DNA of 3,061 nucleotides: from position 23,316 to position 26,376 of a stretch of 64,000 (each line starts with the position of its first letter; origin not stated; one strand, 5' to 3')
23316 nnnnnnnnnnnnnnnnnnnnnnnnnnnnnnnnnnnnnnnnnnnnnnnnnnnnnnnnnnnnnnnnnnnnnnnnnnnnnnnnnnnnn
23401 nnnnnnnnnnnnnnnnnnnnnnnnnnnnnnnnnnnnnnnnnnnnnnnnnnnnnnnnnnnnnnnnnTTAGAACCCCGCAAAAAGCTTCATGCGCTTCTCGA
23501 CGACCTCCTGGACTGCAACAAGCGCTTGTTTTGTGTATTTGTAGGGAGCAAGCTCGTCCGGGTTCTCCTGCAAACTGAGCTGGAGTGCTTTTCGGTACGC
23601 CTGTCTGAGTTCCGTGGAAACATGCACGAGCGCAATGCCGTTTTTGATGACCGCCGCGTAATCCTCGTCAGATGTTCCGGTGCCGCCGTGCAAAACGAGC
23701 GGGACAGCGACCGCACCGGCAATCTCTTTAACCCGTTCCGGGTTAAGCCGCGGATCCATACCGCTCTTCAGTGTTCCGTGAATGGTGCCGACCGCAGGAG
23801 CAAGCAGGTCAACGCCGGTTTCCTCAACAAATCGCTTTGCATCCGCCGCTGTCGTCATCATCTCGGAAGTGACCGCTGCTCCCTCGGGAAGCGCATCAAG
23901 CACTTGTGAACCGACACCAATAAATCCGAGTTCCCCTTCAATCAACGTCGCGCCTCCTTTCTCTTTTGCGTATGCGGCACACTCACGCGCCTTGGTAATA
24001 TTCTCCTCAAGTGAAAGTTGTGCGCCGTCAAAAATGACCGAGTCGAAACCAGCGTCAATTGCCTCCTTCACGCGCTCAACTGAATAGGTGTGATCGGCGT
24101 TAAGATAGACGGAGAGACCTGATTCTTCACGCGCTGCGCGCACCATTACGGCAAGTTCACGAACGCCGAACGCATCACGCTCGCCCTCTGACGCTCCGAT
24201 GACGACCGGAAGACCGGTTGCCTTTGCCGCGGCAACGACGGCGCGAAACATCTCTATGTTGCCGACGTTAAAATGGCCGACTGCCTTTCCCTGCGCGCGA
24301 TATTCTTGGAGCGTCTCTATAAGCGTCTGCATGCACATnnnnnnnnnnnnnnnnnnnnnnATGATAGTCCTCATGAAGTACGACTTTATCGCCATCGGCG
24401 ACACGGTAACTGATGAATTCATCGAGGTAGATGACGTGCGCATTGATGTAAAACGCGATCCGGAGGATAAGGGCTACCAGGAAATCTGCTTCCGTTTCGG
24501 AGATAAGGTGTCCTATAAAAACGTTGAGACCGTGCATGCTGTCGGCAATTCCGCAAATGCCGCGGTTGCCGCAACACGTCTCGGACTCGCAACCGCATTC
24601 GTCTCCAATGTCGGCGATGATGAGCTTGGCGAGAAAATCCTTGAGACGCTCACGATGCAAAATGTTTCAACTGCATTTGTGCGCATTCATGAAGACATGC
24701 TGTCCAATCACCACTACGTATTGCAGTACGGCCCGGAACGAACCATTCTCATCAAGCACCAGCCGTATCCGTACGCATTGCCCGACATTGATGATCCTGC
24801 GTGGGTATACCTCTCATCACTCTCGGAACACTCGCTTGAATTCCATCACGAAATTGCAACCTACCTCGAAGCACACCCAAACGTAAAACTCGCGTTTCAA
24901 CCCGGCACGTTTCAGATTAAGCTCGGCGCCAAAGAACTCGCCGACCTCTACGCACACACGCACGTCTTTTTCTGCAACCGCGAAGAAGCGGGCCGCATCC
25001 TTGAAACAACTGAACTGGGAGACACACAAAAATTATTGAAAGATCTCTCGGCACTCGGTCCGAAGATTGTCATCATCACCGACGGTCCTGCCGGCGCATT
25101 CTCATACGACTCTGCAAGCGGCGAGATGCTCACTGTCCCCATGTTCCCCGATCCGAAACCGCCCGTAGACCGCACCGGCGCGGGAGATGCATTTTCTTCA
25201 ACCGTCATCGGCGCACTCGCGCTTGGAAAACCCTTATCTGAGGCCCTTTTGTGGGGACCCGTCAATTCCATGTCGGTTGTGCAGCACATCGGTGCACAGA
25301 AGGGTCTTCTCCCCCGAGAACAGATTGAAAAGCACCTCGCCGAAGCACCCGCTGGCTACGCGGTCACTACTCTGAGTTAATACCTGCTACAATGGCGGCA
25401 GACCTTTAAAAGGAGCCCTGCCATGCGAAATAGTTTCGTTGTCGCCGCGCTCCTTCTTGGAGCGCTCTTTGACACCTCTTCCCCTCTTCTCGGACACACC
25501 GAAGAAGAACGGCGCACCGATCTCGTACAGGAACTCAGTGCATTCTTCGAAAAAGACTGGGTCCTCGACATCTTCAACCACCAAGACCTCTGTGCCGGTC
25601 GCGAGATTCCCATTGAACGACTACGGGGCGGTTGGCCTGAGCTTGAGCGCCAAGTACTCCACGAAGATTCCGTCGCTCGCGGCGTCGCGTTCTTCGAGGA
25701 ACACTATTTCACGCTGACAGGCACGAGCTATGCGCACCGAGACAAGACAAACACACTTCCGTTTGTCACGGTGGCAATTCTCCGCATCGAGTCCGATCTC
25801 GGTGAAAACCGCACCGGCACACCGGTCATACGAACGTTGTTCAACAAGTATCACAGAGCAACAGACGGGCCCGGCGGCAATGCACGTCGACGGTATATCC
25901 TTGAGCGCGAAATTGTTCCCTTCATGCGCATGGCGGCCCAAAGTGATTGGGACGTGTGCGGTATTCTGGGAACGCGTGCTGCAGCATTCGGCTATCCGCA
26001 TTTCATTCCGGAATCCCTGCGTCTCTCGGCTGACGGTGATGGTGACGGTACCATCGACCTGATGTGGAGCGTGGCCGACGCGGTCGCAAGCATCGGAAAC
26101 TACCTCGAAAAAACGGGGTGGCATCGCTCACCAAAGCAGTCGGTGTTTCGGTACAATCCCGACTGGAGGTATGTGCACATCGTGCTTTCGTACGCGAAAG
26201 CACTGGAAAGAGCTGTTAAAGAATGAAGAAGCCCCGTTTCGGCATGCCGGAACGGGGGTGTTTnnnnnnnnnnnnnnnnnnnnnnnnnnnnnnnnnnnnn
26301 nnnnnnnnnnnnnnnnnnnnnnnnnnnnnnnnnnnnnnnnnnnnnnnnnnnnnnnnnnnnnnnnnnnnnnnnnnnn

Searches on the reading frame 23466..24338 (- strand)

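Call 10: search_protein_families(library=pfam, proteins=[window:23466-24338:-], max_evalue=0.001)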
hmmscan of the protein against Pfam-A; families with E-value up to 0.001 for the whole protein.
window:23466-24338:- (290 aa): 2 families
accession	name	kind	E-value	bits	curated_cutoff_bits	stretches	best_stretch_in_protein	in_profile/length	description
PF01116.26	F_bP_aldolase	-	2.7e-73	247.3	25.5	1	6-287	3-272/277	Fructose-bisphosphate aldolase class-II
PF02581.23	TMP-TENI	-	3.5e-07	30.2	27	0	171-242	111-178/180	Thiamine monophosphate synthase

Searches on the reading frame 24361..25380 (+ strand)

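Call 10: search_protein_families(library=pfam, proteins=[window:24361-25380:+], max_evalue=0.001)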
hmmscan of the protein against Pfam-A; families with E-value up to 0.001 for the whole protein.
window:24361-25380:+ (339 aa): 2 families
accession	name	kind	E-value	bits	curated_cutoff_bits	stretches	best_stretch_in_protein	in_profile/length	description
PF00294.29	PfkB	-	9.1e-36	124.2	25.8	1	46-315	22-298/302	pfkB family carbohydrate kinase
PF08543.17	Phos_pyr_kin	-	0.0001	22.2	27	1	196-296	116-221/246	Phosphomethylpyrimidine kinase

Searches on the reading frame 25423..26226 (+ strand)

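Call 10: search_protein_families(library=pfam, proteins=[window:25423-26226:+], max_evalue=0.001)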
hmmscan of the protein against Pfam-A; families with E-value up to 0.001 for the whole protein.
window:25423-26226:+ (267 aa): 1 family
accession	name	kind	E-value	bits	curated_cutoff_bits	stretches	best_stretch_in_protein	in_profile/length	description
PF13406.11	SLT_2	-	1.4e-26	93.8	24.3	1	75-236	54-204/292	Transglycosylase SLT domain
